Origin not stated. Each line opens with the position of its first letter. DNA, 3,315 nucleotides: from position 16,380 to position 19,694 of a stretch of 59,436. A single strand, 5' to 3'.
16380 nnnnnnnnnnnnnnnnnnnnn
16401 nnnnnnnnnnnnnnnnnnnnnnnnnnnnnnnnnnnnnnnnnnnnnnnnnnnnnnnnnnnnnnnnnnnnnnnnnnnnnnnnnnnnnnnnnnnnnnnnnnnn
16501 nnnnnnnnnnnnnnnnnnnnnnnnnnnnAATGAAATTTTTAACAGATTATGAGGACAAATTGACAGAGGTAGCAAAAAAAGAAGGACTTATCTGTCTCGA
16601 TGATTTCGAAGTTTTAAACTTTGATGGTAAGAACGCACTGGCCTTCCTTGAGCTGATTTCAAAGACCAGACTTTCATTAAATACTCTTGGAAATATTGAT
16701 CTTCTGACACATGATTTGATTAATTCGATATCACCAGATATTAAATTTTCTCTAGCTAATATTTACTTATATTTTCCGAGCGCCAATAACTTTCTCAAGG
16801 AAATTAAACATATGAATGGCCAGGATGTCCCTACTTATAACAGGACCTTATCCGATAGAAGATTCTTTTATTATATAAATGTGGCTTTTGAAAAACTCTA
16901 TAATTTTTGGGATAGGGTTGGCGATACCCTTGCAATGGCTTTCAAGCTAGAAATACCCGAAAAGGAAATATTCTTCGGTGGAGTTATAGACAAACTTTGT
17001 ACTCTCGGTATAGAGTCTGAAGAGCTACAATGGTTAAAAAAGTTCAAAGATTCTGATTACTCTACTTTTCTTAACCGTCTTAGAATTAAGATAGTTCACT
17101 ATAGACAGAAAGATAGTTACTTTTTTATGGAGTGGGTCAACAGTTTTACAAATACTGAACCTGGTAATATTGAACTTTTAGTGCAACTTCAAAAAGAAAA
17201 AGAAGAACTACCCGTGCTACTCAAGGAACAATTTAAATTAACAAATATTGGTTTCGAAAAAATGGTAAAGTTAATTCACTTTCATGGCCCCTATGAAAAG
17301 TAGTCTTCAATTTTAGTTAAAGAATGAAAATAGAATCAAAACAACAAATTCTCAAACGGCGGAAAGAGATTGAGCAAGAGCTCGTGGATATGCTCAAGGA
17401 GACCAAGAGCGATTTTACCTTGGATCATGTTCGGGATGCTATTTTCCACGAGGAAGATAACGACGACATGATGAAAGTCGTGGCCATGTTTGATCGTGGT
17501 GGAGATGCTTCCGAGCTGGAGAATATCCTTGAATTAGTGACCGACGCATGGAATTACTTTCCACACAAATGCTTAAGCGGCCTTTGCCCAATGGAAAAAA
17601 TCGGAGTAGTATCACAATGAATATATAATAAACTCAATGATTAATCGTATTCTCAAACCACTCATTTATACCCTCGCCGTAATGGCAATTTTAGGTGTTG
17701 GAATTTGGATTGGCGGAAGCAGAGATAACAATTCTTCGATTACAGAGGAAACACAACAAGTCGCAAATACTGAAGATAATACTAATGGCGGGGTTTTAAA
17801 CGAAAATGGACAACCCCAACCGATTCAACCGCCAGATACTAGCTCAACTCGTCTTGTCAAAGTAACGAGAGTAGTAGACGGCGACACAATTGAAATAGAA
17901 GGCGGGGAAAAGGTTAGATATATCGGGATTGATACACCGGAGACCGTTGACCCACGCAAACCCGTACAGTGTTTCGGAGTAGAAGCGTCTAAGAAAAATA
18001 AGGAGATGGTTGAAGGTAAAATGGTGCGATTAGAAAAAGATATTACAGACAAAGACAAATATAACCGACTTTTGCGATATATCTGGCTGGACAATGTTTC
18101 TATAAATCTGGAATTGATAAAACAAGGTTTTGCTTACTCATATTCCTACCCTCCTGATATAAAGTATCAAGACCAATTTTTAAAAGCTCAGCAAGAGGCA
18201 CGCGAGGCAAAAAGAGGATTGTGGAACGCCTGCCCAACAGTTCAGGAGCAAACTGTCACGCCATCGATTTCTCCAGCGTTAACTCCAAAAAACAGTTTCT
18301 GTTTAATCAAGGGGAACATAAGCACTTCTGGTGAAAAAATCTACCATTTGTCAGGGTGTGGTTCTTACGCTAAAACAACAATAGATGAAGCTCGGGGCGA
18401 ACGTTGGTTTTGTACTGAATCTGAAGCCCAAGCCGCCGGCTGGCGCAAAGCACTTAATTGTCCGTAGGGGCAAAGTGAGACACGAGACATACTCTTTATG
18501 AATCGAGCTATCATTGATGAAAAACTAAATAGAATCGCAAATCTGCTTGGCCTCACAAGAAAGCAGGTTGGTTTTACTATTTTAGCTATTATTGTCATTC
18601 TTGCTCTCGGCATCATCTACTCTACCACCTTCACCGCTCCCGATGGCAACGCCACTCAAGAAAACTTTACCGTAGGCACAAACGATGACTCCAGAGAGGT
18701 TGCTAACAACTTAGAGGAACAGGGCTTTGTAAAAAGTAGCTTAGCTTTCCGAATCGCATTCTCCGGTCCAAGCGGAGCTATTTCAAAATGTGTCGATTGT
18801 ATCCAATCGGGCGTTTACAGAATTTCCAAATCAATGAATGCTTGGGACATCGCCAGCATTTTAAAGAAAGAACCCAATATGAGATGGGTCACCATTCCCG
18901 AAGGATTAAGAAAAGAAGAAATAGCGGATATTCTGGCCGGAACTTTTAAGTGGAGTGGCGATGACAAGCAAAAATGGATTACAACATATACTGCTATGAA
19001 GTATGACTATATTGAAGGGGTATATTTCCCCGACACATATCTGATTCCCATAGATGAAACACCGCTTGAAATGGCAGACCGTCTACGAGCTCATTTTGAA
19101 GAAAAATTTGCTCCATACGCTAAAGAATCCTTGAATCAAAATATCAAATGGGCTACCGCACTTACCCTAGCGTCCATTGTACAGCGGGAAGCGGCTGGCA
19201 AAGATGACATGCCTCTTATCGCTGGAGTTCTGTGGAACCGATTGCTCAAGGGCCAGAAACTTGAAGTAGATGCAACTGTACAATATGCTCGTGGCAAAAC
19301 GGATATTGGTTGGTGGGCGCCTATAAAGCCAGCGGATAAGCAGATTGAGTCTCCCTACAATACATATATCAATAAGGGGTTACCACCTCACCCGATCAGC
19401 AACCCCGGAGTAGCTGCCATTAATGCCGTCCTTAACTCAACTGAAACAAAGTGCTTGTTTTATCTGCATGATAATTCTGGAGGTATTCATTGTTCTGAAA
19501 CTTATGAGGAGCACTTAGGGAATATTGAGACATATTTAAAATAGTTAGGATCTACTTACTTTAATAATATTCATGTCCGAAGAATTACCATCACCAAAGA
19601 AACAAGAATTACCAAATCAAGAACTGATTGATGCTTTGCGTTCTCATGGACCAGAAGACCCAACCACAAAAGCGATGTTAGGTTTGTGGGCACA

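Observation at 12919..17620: Uncharacterised four-gene operon (212 aa, ~990 aa all-alpha protein, Rx4H HEPN-like protein, 98 aa) embedded in a restriction/nuclease array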

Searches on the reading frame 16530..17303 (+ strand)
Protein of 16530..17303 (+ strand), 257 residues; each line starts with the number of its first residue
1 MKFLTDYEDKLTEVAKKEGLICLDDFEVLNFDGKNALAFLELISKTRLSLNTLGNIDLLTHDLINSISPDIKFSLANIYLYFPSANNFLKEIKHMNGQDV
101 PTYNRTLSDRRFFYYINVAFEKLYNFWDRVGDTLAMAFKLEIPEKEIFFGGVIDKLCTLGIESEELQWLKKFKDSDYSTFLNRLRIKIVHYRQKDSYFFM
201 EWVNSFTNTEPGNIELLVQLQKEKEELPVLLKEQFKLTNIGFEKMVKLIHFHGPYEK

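Call 3: search_protein_families(library=pfam, proteins=[window:16530-17303:+], max_evalue=0.1)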
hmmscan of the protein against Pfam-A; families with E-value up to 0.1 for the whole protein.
window:16530-17303:+ (257 aa): 2 families
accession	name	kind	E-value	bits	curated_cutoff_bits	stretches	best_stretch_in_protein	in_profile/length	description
PF18730.6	HEPN_Cthe2314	-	9.8e-12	45.6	27.1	1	85-228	19-153/174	Cthe_2314-like HEPN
PF17767.7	NAPRTase_N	-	0.031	15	32.6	1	152-190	47-90/125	Nicotinate phosphoribosyltransferase (NAPRTase) N-terminal domain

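Call 4: search_protein_families(library=padloc, proteins=[window:16530-17303:+], max_evalue=0.1)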
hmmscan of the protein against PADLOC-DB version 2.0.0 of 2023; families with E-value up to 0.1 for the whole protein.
window:16530-17303:+ (257 aa): 1 family
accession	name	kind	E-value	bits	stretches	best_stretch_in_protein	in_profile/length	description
PDLC02798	SspF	-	0.0028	14.2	1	54-128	353-430/607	SspF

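Call 5: search_protein_families(library=ncbifam, proteins=[window:16530-17303:+], max_evalue=0.1)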
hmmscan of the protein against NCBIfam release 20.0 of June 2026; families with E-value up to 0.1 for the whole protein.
window:16530-17303:+ (257 aa): 0 families

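Call 6: search_protein_families(library=phrogs, proteins=[window:16530-17303:+], max_evalue=0.1)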
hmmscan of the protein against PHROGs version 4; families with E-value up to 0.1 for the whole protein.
window:16530-17303:+ (257 aa): 0 families

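Call 21: find_homologous_proteins(query=window:16530-17303:+, max_evalue=0.001)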
Query window:16530-17303:+ (257 aa): 48 proteins with E <= 0.001 among 459 candidates.
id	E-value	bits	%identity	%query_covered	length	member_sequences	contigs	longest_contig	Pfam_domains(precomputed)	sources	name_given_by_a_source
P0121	3.0e-166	569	99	100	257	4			PF18730.7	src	-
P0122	9.6e-89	315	58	99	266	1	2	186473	PF18730.7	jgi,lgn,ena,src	-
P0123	4.5e-88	313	57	99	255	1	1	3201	PF18730.7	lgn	-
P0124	3.5e-83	297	58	100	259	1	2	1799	PF18730.7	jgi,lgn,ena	-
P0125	2.2e-81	291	56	99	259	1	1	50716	PF18730.7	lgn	-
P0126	4.8e-81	290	53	99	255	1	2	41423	PF18730.7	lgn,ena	-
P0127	6.2e-81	290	55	99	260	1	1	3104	PF18730.7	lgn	-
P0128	1.3e-80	289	56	98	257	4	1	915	PF18730.7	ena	-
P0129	1.9e-80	288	56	97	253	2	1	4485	PF18730.7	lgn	-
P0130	2.8e-80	288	56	97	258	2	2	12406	PF18730.7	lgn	-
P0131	8.8e-80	286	54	97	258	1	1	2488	PF18730.7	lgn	-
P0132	4.8e-79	284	56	99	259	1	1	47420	PF18730.7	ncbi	ncbi:MAG: Cthe_2314 family HEPN domain-containing protein [bacterium]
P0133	3.6e-78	281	55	99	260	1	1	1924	PF18730.7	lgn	-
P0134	4.3e-77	277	50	100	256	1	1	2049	PF18730.7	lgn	-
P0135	1.4e-76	275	53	98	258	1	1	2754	PF18730.7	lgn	-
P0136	2.5e-76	275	52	99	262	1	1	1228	PF18730.7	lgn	-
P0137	5.3e-76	274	51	99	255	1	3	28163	PF18730.7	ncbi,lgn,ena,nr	ncbi:MAG: hypothetical protein KAQ87_00050 [Candidatus Pacebacteria bacterium]|nr:hypothetical prote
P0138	5.8e-76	274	51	99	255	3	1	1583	PF18730.7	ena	-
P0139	8.9e-75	270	52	98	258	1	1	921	PF18730.7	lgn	-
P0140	2.3e-74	268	51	99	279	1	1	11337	PF18730.7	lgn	-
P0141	2.5e-73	265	49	99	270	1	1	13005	PF18730.7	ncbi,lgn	-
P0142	4.3e-73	264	51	99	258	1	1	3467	PF18730.7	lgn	-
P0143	1.1e-72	263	52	97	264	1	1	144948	PF18730.7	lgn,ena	-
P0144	1.2e-72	263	53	99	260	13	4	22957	PF18730.7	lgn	-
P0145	4.1e-72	261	51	99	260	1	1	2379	PF18730.7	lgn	-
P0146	6.4e-72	260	51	97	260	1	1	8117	PF18730.7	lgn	-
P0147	6.5e-72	260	53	99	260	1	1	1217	PF18730.7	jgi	-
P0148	4.6e-71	257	56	89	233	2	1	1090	PF18730.7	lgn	-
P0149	1.2e-70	256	50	98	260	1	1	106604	PF18730.7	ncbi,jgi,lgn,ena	ncbi:MAG: Cthe_2314 family HEPN domain-containing protein [Candidatus Paceibacterota bacterium]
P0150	1.4e-65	240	48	98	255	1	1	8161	PF18730.7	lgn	-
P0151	1.1e-64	237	51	96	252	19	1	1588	PF18730.7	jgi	-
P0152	4.7e-64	234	50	97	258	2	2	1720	PF18730.7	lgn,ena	-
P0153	1.3e-63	233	49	97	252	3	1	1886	PF18730.7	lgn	-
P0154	1.5e-63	233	49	97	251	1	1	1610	PF18730.7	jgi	-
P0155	2.3e-63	232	49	97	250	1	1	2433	PF18730.7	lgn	-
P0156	2.7e-63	232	49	97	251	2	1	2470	PF18730.7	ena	-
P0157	5.2e-62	228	49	97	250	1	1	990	PF18730.7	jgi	-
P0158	9.7e-61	224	47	97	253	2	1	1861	PF18730.7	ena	-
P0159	1.3e-60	223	47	97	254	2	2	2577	PF18730.7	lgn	-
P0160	1.5e-60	223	46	97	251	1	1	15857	PF18730.7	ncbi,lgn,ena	-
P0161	2.6e-59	219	47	97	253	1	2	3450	PF18730.7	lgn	-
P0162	5.8e-59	218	47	97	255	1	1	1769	PF18730.7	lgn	-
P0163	2.6e-57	212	46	97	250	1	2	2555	PF18730.7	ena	-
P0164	1.4e-55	207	45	97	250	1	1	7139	PF18730.7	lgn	-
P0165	1.5e-54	203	47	97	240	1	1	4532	PF18730.7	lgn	-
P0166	3.6e-47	179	51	74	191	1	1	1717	PF18730.7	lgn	-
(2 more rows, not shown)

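Call 22: find_encoding_contigs(protein=P0146, flank=8000, max_places=3)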
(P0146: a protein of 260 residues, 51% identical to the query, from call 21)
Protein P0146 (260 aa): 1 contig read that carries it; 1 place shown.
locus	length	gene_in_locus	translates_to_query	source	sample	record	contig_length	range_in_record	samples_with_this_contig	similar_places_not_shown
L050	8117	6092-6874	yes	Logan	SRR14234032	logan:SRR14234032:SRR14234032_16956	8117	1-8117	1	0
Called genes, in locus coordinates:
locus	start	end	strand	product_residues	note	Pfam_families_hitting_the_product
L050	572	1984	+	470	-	PF08843:AbiEii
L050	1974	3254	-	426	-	PF00239:Resolvase, PF07508:Recombinase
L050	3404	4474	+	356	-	PF16289:PIN_12, PF18476:PIN_8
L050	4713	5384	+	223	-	PF12869:tRNA_anti-like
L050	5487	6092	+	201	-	-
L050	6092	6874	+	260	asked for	PF18730:HEPN_Cthe2314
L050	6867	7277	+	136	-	-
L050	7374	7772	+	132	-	PF01042:Ribonuc_L-PSP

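Call 23: find_encoding_contigs(protein=P0122, flank=8000, max_places=3)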
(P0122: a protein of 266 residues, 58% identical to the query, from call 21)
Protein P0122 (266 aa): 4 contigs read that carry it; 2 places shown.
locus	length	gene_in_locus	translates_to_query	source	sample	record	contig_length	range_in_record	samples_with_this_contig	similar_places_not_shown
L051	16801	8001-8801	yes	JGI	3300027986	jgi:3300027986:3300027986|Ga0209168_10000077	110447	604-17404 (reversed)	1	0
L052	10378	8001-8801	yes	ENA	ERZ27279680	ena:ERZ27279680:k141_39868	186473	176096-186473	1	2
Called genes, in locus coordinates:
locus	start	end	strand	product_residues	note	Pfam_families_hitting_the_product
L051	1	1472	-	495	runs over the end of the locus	PF17289:Terminase_6C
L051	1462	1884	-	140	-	PF13022:HTH_Tnp_1_2 (weak)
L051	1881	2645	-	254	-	PF01555:N6_N4_Mtase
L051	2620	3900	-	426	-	PF01555:N6_N4_Mtase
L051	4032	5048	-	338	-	-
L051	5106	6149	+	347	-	-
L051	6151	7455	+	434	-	-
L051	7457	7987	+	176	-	-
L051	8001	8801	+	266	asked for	PF18730:HEPN_Cthe2314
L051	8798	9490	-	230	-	-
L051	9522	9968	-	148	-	PF13470:PIN_3 (weak)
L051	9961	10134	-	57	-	-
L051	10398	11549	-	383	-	PF00872:Transposase_mut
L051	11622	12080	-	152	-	PF00078:RVT_1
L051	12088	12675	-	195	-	PF00078:RVT_1 (weak)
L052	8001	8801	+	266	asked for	PF18730:HEPN_Cthe2314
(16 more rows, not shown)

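Call 24: find_encoding_contigs(protein=P0149, flank=8000, max_places=3)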
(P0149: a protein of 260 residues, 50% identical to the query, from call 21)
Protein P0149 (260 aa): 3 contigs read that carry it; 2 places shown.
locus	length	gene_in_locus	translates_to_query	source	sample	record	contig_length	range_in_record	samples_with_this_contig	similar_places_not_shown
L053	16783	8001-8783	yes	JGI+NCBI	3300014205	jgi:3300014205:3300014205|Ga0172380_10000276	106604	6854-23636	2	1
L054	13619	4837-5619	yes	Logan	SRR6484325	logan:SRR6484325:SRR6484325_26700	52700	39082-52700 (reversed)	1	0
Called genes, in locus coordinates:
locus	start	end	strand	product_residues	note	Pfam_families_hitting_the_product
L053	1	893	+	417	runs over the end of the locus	PF14082:SduA_C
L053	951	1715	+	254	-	-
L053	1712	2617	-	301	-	PF00145:DNA_methylase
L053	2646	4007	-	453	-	PF00239:Resolvase, PF07508:Recombinase, PF13408:Zn_ribbon_recom (weak)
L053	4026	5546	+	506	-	-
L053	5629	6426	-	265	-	-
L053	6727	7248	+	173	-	-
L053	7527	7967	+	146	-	-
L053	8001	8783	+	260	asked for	PF18730:HEPN_Cthe2314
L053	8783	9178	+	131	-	-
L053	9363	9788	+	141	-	-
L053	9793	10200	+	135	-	PF00293:NUDIX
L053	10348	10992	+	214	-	PF13483:Lactamase_B_3, PF12706:Lactamase_B_2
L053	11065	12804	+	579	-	PF00702:Hydrolase (faint), PF05116:S6PP, PF08282:Hydrolase_3, PF07719:TPR_2 (faint), PF13181:TPR_8 (faint), PF13176:TPR_7 (faint), PF00515:TPR_1 (weak), PF13424:TPR_12, +2 more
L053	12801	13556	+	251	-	PF01791:DeoC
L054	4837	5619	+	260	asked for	PF18730:HEPN_Cthe2314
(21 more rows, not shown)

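Call 28: search_solved_structures(query=window:16530-17303:+, max_evalue=10)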
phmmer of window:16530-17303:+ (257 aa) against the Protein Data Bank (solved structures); distinct sequences matched with E-value up to 10: 3.
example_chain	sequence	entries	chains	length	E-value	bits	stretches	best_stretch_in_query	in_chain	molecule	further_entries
2hiq_A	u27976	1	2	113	0.66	12.8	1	190-248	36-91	Hypothetical protein ydhR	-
2asy_A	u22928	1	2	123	0.78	12.5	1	190-248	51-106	Protein ydhR precursor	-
1wd6_A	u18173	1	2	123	0.81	12.5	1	190-248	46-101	Protein ydhR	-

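Call 90: find_encoding_contigs(protein=P0125, flank=5000, max_places=1)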
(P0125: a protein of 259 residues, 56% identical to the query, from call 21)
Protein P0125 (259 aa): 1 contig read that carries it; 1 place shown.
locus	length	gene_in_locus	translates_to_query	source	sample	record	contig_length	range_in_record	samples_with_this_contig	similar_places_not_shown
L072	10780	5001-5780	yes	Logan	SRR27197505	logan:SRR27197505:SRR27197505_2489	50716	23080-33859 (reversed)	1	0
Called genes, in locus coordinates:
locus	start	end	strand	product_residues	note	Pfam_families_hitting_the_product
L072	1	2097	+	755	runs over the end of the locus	PF04851:ResIII, PF00270:DEAD (faint)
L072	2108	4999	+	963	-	-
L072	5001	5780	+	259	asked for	PF18730:HEPN_Cthe2314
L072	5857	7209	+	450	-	PF00239:Resolvase, PF07508:Recombinase, PF13408:Zn_ribbon_recom (weak)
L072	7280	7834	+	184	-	-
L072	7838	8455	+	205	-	PF08378:NERD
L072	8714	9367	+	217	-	-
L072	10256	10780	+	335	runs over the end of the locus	PF00078:RVT_1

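Call 91: find_encoding_contigs(protein=P0132, flank=5000, max_places=1)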
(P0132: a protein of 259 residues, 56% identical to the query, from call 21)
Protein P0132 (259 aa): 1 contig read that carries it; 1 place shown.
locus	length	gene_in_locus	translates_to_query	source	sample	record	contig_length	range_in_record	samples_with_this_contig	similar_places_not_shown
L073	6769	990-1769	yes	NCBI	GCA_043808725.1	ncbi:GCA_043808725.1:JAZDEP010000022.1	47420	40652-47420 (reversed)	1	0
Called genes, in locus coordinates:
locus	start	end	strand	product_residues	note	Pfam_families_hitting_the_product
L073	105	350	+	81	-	-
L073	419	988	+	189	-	-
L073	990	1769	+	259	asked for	PF18730:HEPN_Cthe2314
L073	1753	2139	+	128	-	PF20815:GIY_YIG_2, PF01541:GIY-YIG (weak)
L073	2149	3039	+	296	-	-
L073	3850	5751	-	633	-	PF00122:E1-E2_ATPase, PF00702:Hydrolase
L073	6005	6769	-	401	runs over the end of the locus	PF00270:DEAD, PF04851:ResIII (weak), PF00271:Helicase_C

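Call 92: find_encoding_contigs(protein=P0143, flank=5000, max_places=1)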
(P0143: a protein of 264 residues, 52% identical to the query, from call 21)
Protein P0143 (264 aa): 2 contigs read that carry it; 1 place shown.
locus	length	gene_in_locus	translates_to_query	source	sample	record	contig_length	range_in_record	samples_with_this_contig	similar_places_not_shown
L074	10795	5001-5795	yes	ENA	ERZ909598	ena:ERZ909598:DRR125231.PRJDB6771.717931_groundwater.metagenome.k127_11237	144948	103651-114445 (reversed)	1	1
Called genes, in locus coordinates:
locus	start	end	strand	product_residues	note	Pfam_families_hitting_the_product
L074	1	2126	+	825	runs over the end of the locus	PF00521:DNA_topoisoIV, PF03989:DNA_gyraseA_C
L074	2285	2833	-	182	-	PF07963:N_methyl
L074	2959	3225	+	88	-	-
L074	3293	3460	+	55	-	-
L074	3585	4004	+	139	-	-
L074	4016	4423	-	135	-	-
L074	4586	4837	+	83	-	-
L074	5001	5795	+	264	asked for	PF18730:HEPN_Cthe2314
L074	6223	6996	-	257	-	PF04402:SIMPL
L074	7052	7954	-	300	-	PF01745:IPT (weak), PF01715:IPPT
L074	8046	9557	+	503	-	PF00364:Biotin_lipoyl (faint), PF25919:BSH_CusB (faint), PF25973:BSH_CzcB, PF25990:Beta-barrel_YknX (weak)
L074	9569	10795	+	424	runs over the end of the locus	PF12704:MacB_PCD, PF02687:FtsX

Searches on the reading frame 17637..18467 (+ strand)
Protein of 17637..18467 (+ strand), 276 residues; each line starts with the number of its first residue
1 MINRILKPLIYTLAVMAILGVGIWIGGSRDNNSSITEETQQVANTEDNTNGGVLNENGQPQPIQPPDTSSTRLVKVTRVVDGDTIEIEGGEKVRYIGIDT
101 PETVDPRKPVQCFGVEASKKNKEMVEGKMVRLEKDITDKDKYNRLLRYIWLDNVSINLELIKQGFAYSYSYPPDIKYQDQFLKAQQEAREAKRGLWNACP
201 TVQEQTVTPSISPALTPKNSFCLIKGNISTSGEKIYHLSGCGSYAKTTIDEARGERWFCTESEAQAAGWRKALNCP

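Call 3: search_protein_families(library=pfam, proteins=[window:17637-18467:+], max_evalue=0.1)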
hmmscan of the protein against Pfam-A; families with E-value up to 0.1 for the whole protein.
window:17637-18467:+ (276 aa): 1 family
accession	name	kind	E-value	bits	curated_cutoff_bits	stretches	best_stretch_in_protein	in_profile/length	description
PF00565.23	SNase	-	8.5e-28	97.4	21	1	92-197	1-106/107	Staphylococcal nuclease homologue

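Call 4: search_protein_families(library=padloc, proteins=[window:17637-18467:+], max_evalue=0.1)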
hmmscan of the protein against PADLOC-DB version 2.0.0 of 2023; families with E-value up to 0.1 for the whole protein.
window:17637-18467:+ (276 aa): 1 family
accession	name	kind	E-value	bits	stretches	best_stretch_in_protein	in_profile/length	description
PDLC01096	C3a212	-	5.4e-38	128.8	1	69-201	44-181/279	SNc+LTD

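Call 5: search_protein_families(library=ncbifam, proteins=[window:17637-18467:+], max_evalue=0.1)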
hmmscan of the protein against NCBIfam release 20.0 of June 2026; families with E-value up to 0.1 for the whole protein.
window:17637-18467:+ (276 aa): 4 families
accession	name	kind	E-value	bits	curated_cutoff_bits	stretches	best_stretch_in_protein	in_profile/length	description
NF047694.1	TnucaseNucIStaph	equivalog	4.7e-37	127.2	250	1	68-197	41-175/175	thermonuclease NucI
NF047969.1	CaNuclEcnA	equivalog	1.1e-18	67.6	180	1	74-197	7-149/151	calcium-activated nuclease EcnA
NF051437.1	sunset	domain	3.7e-10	39.7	27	1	224-272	1-41/42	sunset domain-containing protein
NF051448.1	50S_L17_sunset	exception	0.011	15.5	280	1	214-272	180-228/229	50S ribosomal protein L17, sunset domain variant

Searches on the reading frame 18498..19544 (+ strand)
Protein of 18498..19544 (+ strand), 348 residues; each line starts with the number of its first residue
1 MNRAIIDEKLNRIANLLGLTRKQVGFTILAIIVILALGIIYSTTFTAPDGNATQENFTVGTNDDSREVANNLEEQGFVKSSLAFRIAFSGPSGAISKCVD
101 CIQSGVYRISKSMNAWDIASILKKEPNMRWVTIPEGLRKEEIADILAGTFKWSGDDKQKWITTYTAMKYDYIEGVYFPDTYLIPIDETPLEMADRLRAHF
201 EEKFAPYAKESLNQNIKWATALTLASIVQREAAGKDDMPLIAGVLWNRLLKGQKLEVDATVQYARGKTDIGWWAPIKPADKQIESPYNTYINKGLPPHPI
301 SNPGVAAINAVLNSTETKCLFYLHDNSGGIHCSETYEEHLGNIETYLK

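Call 3: search_protein_families(library=pfam, proteins=[window:18498-19544:+], max_evalue=0.1)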
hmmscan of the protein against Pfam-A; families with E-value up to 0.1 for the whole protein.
window:18498-19544:+ (348 aa): 1 family
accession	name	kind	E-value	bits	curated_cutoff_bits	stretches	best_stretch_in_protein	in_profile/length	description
PF02618.21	YceG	-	2.5e-70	237.5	32.4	1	57-344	1-274/275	YceG-like family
